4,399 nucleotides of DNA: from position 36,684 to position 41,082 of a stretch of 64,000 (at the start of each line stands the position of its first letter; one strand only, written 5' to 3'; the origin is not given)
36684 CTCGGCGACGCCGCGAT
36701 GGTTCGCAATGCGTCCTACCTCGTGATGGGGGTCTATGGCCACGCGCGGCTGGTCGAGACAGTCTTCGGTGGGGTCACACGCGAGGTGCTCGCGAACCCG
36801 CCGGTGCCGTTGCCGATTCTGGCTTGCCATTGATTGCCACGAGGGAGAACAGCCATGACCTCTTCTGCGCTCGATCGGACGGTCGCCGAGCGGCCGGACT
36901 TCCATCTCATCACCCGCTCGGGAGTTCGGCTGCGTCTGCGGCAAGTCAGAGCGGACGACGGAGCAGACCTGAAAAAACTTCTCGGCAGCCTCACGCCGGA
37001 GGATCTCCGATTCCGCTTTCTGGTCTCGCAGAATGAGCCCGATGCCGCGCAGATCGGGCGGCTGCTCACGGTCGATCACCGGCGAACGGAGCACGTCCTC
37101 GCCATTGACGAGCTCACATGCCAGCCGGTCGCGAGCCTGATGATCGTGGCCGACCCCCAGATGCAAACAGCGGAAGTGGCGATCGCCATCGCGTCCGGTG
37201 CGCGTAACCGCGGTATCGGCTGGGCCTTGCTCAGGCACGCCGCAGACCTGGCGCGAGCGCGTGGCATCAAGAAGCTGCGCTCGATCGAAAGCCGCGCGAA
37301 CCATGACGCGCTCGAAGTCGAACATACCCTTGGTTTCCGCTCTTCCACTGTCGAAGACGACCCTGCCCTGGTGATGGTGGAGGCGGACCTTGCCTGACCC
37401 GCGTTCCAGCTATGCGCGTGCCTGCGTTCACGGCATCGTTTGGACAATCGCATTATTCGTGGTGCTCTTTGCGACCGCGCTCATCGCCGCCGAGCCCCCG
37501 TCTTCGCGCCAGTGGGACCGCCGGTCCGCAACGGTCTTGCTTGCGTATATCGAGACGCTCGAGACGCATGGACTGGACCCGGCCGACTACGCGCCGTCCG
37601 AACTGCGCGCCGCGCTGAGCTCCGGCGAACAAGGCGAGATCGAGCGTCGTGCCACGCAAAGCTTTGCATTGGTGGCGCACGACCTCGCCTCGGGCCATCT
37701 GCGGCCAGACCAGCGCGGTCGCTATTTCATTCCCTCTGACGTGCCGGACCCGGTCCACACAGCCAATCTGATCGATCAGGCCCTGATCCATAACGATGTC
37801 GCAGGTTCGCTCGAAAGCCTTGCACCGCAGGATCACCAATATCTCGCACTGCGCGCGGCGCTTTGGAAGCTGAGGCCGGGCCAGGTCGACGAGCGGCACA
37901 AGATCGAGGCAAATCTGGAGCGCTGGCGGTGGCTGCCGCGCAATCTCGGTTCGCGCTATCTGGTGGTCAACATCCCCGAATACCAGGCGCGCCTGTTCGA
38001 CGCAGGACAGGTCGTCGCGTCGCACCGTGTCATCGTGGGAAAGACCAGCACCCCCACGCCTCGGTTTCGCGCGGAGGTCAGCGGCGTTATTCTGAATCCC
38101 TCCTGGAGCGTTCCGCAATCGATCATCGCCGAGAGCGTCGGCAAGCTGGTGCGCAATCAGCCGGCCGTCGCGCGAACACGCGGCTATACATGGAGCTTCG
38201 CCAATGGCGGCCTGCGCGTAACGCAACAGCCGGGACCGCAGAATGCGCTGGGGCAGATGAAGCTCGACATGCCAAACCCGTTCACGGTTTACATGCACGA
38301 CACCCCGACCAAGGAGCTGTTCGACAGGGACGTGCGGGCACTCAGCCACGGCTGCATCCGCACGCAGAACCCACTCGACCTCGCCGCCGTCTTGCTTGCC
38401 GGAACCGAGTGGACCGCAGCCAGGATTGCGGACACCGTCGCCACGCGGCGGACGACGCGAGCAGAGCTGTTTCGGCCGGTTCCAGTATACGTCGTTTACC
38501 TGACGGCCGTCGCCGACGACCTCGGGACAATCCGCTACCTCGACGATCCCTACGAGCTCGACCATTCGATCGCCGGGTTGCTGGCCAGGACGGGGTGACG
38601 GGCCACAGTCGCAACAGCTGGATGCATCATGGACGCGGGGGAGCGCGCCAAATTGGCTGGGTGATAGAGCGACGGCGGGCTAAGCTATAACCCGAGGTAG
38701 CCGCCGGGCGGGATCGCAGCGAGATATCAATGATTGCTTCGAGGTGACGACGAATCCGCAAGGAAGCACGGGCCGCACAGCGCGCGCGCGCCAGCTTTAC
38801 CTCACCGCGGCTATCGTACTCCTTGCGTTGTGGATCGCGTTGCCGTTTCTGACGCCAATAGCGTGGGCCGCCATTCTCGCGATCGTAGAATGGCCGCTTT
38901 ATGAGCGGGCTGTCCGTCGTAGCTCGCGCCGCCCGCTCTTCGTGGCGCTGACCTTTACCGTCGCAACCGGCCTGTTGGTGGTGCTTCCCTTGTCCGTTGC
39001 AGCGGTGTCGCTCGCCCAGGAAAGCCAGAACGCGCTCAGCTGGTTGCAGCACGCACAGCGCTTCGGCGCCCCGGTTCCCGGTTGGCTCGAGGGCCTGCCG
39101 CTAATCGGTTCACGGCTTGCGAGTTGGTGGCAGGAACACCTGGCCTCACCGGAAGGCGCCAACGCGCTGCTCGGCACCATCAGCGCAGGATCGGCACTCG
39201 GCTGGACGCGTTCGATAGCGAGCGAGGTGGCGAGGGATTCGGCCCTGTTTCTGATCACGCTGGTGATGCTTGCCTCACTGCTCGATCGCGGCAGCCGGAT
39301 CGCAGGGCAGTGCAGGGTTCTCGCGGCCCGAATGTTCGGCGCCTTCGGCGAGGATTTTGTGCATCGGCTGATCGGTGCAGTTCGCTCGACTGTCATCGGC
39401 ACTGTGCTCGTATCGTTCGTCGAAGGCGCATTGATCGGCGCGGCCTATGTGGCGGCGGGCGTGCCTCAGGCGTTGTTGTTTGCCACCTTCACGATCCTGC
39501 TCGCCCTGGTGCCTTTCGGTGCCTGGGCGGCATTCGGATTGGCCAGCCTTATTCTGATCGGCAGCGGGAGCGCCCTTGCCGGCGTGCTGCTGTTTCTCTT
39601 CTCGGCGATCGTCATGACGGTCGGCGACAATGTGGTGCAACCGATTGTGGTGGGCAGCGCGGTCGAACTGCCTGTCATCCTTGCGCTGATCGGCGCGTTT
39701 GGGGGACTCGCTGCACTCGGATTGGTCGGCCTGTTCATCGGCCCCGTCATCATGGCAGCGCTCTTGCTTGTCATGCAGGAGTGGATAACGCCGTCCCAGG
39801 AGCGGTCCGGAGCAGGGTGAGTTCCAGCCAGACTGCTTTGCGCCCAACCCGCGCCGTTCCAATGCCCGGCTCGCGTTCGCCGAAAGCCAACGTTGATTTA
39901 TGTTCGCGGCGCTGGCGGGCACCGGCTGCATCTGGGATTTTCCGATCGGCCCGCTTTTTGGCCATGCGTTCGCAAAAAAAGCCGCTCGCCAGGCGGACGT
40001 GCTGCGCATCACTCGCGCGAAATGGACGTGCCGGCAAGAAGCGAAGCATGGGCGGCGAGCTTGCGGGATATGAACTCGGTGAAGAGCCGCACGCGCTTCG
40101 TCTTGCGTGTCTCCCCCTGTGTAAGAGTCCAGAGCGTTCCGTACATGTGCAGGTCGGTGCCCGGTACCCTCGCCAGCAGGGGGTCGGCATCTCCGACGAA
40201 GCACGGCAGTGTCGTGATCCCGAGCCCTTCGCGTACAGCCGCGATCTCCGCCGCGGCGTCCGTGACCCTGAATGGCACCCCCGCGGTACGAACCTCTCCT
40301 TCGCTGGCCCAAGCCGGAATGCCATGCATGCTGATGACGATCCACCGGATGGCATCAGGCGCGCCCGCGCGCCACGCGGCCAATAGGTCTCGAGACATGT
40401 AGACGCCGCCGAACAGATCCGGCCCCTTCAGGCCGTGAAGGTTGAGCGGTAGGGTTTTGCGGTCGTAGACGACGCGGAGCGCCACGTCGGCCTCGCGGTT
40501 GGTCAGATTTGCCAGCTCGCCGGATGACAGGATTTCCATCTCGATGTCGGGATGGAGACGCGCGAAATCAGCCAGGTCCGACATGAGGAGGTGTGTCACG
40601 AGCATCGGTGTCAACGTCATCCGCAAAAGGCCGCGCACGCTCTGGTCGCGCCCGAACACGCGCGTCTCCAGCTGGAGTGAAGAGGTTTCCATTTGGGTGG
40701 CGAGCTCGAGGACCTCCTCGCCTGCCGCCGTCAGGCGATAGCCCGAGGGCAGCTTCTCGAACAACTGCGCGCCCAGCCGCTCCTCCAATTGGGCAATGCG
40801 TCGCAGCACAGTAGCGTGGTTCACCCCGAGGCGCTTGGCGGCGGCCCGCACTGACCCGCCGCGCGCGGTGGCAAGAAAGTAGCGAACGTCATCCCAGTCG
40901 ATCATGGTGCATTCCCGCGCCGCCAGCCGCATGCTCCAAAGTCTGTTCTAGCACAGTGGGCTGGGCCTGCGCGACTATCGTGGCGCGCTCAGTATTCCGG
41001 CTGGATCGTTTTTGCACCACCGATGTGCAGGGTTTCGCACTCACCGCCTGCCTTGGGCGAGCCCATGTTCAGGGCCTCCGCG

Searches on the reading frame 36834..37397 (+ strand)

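Call 8: search_protein_families(library=pfam, proteins=[window:36834-37397:+], max_evalue=0.001)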
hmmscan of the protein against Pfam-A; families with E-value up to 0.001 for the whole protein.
window:36834-37397:+ (187 aa): 3 families
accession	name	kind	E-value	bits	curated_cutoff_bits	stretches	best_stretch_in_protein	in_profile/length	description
PF00583.31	Acetyltransf_1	-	4.2e-09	37.1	20.7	1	82-168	29-116/116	Acetyltransferase (GNAT) family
PF13508.13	Acetyltransf_7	-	3.7e-05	24.4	27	1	97-166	13-80/84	Acetyltransferase (GNAT) domain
PF13302.13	Acetyltransf_3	-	0.00079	20.6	25.4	1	32-169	1-138/138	Acetyltransferase (GNAT) domain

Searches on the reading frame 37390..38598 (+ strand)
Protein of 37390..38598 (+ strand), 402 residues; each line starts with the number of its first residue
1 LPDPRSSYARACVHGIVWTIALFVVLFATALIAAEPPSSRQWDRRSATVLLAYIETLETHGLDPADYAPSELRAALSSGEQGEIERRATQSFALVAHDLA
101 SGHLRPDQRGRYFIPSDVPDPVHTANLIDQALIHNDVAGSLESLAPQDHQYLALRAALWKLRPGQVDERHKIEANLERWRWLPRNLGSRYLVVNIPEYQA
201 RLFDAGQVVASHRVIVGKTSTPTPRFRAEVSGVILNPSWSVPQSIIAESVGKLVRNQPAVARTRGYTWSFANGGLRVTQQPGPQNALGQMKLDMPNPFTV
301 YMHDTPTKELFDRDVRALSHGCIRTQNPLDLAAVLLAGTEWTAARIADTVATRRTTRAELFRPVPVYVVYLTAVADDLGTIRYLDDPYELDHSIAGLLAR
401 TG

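Call 8: search_protein_families(library=pfam, proteins=[window:37390-38598:+], max_evalue=0.001)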
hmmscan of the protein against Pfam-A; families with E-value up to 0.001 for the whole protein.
window:37390-38598:+ (402 aa): 2 families
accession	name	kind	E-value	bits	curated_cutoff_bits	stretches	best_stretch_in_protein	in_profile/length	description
PF03734.19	YkuD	-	9.7e-23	81.8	23.4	1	189-339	2-142/146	L,D-transpeptidase catalytic domain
PF20142.4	Scaffold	-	1.6e-18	68.2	24.6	1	45-158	24-139/139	Scaffold domain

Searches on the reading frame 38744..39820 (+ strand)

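Call 8: search_protein_families(library=pfam, proteins=[window:38744-39820:+], max_evalue=0.001)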
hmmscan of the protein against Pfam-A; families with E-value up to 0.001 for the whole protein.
window:38744-39820:+ (358 aa): 1 family
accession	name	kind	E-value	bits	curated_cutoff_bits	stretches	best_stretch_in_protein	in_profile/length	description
PF01594.21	AI-2E_transport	-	5.1e-34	118.4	34.3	1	18-347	4-326/327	AI-2E family transporter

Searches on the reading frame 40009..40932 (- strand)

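Call 34: search_protein_families(library=pfam, proteins=[window:40009-40932:-])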
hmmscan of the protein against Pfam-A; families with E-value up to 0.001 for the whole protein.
window:40009-40932:- (307 aa): 5 families
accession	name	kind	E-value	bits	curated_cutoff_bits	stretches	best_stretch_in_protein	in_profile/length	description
PF00126.33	HTH_1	-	1.8e-19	69.8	26.6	1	13-72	1-60/60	Bacterial regulatory helix-turn-helix protein, lysR family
PF03466.25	LysR_substrate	-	9.9e-15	54.9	28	1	97-291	2-207/209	LysR substrate binding domain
PF13556.12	HTH_30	-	3.8e-06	27.1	27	1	23-57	10-44/59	PucR C-terminal helix-turn-helix domain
PF25213.1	HVO_A0261_N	-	1.1e-05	25.6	35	1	31-81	30-77/86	HVO_A0261 N-terminal domain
PF18024.7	HTH_50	-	1.7e-05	24.9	27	1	26-48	24-46/50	Helix-turn-helix domain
